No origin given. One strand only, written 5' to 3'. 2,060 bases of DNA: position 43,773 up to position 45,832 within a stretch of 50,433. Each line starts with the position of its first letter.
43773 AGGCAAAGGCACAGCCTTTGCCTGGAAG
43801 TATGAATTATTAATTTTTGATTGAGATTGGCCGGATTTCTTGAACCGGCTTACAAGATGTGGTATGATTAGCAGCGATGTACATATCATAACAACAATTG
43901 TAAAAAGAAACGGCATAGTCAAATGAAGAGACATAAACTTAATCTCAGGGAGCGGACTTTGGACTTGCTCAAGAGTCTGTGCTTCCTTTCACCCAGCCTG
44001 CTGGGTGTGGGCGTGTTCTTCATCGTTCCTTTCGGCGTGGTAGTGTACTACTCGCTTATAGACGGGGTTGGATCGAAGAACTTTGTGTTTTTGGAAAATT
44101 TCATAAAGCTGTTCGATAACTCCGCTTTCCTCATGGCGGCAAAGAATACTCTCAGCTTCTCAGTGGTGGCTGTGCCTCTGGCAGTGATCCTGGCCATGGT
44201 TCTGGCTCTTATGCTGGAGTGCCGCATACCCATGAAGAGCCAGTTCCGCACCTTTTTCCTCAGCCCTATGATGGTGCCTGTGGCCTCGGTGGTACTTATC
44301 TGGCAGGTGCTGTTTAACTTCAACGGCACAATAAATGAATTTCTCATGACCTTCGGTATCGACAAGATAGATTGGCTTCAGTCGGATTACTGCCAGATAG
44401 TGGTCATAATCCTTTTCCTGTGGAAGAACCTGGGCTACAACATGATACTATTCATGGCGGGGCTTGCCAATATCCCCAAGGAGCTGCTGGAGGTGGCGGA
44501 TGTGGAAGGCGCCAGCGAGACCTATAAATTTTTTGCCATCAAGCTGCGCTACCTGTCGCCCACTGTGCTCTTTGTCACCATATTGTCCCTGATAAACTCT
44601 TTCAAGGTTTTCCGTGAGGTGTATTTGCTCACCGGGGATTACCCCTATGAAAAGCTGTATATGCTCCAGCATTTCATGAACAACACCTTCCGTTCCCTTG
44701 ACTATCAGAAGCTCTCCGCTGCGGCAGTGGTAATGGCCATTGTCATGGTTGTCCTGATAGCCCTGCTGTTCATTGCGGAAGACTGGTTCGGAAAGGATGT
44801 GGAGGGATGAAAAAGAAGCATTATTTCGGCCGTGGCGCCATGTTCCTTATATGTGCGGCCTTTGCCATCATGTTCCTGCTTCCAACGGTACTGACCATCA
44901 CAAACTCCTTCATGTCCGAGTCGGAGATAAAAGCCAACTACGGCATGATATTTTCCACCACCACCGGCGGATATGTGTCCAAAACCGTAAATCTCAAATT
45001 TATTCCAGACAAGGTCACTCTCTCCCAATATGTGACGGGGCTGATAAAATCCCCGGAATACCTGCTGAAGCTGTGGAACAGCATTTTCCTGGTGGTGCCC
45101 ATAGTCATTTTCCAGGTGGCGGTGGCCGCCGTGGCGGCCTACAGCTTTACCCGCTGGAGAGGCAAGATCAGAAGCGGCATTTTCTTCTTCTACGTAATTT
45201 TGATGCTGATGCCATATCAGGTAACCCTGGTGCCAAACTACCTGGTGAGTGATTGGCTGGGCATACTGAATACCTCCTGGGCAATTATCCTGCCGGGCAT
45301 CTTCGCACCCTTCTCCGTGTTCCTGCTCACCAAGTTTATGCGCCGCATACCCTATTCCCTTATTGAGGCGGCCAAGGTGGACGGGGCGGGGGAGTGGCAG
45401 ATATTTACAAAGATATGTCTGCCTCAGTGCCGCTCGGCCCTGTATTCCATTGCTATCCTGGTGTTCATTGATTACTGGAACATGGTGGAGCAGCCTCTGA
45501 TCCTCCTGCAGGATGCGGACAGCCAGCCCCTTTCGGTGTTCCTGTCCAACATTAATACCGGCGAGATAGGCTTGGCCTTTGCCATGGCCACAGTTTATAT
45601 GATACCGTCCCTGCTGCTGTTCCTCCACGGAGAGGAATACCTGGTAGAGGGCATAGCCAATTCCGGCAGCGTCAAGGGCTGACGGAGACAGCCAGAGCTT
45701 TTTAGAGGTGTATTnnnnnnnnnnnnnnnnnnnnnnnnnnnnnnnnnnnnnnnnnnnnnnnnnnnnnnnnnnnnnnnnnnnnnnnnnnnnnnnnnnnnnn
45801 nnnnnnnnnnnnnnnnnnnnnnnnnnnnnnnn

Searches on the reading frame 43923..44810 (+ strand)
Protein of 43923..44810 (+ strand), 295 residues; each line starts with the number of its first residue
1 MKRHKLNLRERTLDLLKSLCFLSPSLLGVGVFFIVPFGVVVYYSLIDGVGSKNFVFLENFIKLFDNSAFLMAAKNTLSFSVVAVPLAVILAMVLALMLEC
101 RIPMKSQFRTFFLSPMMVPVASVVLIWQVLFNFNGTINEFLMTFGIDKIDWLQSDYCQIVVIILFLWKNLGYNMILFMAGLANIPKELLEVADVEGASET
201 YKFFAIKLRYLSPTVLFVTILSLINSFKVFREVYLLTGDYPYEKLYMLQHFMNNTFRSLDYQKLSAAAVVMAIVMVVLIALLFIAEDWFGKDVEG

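Call 3: search_protein_families(library=pfam, proteins=[window:43923-44810:+], max_evalue=1)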
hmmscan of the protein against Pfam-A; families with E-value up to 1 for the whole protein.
window:43923-44810:+ (295 aa): 1 family
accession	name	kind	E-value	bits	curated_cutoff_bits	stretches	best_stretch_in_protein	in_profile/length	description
PF00528.27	BPD_transp_1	-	9.3e-16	58.5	26.4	1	90-293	4-182/184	Binding-protein-dependent transport system inner membrane component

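Call 21: search_protein_families(library=ncbifam, proteins=[window:43923-44810:+], max_evalue=0.001)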
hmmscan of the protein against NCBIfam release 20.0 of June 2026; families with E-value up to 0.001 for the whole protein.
window:43923-44810:+ (295 aa): 10 families
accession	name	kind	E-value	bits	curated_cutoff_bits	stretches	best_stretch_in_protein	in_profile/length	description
NF007852.0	PRK10561.1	equivalog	6.7e-30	104.9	335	1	21-282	17-284/295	sn-glycerol-3-phosphate ABC transporter permease UgpA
NF040931.1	ABC_arch_GlcT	equivalog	6.9e-22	78.4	360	1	32-279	13-265/278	glucose ABC transporter permease GlcT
NF008232.0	PRK10999.1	equivalog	1.9e-15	56.6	392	1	57-241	267-458/520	maltose ABC transporter permease MalF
TIGR03262.1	PhnU2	equivalog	1.4e-11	43.8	593.25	1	27-285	12-252/546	putative 2-aminoethylphosphonate ABC transporter permease subunit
NF011624.0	PRK15050.1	equivalog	2.5e-10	39.9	247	1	15-283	21-279/297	2-aminoethylphosphonate ABC transporter permease subunit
TIGR02139.1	permease_CysT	equivalog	5.8e-09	35.9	246.1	1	55-282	34-255/265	sulfate ABC transporter permease subunit CysT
NF008208.0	PRK10971.1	equivalog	9.1e-09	35.2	415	1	57-294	44-275/277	sulfate/thiosulfate ABC transporter permease CysT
NF043074.1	MMSYN1_0196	equivalog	1.4e-08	34.4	350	1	19-285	11-262/277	spermidine/putrescine ABC transporter permease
TIGR00969.1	3a0106s02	subfamily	2.3e-08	33.9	240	1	17-279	14-264/272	sulfate ABC transporter permease subunit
TIGR01581.1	Mo_ABC_porter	hypoth_equivalog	2.8e-07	30.2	210.3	1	66-281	16-221/225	ABC transporter permease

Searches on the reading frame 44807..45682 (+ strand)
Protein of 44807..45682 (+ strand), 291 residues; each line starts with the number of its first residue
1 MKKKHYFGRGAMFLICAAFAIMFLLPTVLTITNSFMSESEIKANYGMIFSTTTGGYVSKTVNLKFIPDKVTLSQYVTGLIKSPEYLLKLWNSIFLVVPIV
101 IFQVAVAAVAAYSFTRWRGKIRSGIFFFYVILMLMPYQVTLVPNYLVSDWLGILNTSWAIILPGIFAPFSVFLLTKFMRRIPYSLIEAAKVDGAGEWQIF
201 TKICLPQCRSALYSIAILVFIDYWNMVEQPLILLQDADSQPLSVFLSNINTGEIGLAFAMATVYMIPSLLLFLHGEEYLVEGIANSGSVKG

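Call 3: search_protein_families(library=pfam, proteins=[window:44807-45682:+], max_evalue=1)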
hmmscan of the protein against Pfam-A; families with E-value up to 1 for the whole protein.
window:44807-45682:+ (291 aa): 1 family
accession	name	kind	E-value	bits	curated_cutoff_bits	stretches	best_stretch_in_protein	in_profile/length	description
PF00528.27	BPD_transp_1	-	2.4e-16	60.4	26.4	1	105-272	3-171/184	Binding-protein-dependent transport system inner membrane component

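Call 21: search_protein_families(library=ncbifam, proteins=[window:44807-45682:+], max_evalue=0.001)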
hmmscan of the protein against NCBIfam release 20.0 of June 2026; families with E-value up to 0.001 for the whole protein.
window:44807-45682:+ (291 aa): 15 families
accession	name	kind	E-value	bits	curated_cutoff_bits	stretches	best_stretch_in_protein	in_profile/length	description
NF040932.1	ABC_arch_GlcU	equivalog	5e-28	98.5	340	1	13-288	6-269/272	glucose ABC transporter permease GlcU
NF008210.0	PRK10973.1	equivalog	1.8e-19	70.5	297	1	81-286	69-279/281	sn-glycerol-3-phosphate ABC transporter permease UgpE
NF008231.0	PRK10998.1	equivalog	1.2e-17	64.4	261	1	83-291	77-296/296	maltose ABC transporter permease MalG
TIGR03262.1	PhnU2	equivalog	1.6e-08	33.7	593.25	1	76-273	43-251/546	putative 2-aminoethylphosphonate ABC transporter permease subunit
NF011624.0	PRK15050.1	equivalog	1.4e-07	30.9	247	1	152-273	156-280/297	2-aminoethylphosphonate ABC transporter permease subunit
TIGR01581.1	Mo_ABC_porter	hypoth_equivalog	4.5e-07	29.6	210.3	1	132-271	78-222/225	ABC transporter permease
NF007044.0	PRK09497.1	equivalog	6.1e-07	29.2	348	1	146-221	139-216/285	spermidine/putrescine ABC transporter permease PotB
TIGR02141.1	modB_ABC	equivalog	4.2e-05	23.3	182.6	1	141-220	64-145/208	molybdate ABC transporter permease subunit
NF040931.1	ABC_arch_GlcT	equivalog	4.9e-05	23.1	360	1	92-243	90-231/278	glucose ABC transporter permease GlcT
NF007963.0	PRK10683.1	equivalog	4.9e-05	22.9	489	1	146-224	173-253/317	putrescine ABC transporter permease PotH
NF007047.0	PRK09500.1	equivalog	0.00013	21.7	326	1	78-221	49-194/257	spermidine/putrescine ABC transporter permease PotC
TIGR03226.1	PhnU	equivalog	0.00015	21.3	283.45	1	165-272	189-297/311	2-aminoethylphosphonate ABC transporter permease subunit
NF008232.0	PRK10999.1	equivalog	0.00015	20.7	392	1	168-221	388-441/520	maltose ABC transporter permease MalF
NF008049.0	PRK10782.1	subfamily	0.00018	21.3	212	1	164-221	98-155/217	methionine ABC transporter permease MetI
TIGR00969.1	3a0106s02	subfamily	0.00023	20.7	240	1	152-214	138-202/272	sulfate ABC transporter permease subunit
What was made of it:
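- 44807..45682 (+): MalG/UgpE-like type I importer permease (291 aa, 6 TM, EAA loop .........). Overlaps malF by ATGA. Pfam BPD_transp_1 (call 3), NCBIfam GlcU/UgpE/MalG-like (call 21).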

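Call 62: find_homologous_proteins(query=window:44807-45682:+, max_evalue=1e-10)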
Query window:44807-45682:+ (291 aa): 8000 proteins with E <= 1e-10 among 8000 candidates; the best 120 are listed.
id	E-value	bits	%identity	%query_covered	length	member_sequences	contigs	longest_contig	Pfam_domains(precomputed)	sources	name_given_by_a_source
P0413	5.3e-177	605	93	100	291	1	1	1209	PF00528.28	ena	-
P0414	2.1e-176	603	93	100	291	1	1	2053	PF00528.28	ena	-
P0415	5.6e-176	602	92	100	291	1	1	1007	PF00528.28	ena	-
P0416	6.1e-176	602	93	100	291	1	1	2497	PF00528.28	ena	-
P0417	6.9e-176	602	93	100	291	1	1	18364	PF00528.28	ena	-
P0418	8.2e-176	602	93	100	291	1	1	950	PF00528.28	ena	-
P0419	1.3e-175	601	92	100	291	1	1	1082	PF00528.28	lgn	-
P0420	2.5e-175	600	92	100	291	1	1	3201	PF00528.28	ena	-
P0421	3.7e-175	599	92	100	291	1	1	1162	PF00528.28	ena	-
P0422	4.7e-175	599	92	100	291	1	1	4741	PF00528.28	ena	-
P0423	5.0e-175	599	92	100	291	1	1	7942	PF00528.28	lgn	-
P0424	5.4e-175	599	92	100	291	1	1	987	PF00528.28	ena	-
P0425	5.6e-175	599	92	100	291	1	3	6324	PF00528.28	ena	-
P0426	6.0e-175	599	91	100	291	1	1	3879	PF00528.28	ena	-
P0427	6.5e-175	599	92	100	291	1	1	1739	PF00528.28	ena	-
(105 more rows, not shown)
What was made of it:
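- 44807..45682 (+): The best 120 database clusters listed are all 90-93% identical (call 62).
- Tried and rejected: All 120 listed hits are 90-93% identical (call 62), so the question stays open.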
